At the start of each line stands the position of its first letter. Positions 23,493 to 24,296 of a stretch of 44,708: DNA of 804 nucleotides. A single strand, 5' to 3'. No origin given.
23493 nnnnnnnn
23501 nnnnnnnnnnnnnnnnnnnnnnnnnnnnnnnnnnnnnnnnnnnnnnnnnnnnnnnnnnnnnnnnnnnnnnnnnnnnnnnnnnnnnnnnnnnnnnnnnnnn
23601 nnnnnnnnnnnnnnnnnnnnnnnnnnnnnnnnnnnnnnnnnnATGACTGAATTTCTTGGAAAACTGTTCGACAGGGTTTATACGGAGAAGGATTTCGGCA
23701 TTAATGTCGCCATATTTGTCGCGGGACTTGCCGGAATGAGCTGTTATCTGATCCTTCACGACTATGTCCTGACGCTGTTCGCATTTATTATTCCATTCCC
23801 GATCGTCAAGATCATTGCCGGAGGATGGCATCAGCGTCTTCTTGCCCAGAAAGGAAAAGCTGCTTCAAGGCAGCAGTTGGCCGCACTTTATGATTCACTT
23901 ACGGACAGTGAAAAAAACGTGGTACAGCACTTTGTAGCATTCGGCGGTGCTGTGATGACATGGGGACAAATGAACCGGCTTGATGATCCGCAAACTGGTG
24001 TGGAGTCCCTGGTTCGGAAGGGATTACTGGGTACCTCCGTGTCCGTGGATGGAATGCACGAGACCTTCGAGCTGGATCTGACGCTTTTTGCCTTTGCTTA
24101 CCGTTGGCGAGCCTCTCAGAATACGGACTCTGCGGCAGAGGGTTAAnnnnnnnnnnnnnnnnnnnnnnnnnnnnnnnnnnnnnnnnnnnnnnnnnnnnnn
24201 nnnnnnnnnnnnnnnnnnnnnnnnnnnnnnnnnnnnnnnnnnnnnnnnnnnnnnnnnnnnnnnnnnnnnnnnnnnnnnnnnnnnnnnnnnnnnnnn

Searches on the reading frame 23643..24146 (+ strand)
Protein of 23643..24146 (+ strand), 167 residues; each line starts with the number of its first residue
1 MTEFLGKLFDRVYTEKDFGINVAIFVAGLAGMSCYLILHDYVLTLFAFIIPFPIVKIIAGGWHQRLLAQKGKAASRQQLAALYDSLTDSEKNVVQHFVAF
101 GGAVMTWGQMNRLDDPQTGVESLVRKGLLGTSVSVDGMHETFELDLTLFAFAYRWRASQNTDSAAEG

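Call 28: search_protein_families(library=pfam, proteins=[window:23643-24146:+], max_evalue=0.01)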
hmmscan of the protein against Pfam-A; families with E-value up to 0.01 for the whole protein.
window:23643-24146:+ (167 aa): 0 families

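Call 59: search_protein_families(library=phrogs, proteins=[window:23643-24146:+], max_evalue=0.01)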
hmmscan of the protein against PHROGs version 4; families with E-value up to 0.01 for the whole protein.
window:23643-24146:+ (167 aa): 1 family
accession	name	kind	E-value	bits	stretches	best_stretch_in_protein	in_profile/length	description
phrog_1301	-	moron, auxiliary metabolic gene and host takeover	0.01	16.6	0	64-140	85-154/193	superinfection exclusion; inhibits SieB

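Call 60: search_protein_families(library=padloc, proteins=[window:23643-24146:+], max_evalue=0.01)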
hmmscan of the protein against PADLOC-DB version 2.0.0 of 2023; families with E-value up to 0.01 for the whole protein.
window:23643-24146:+ (167 aa): 0 families
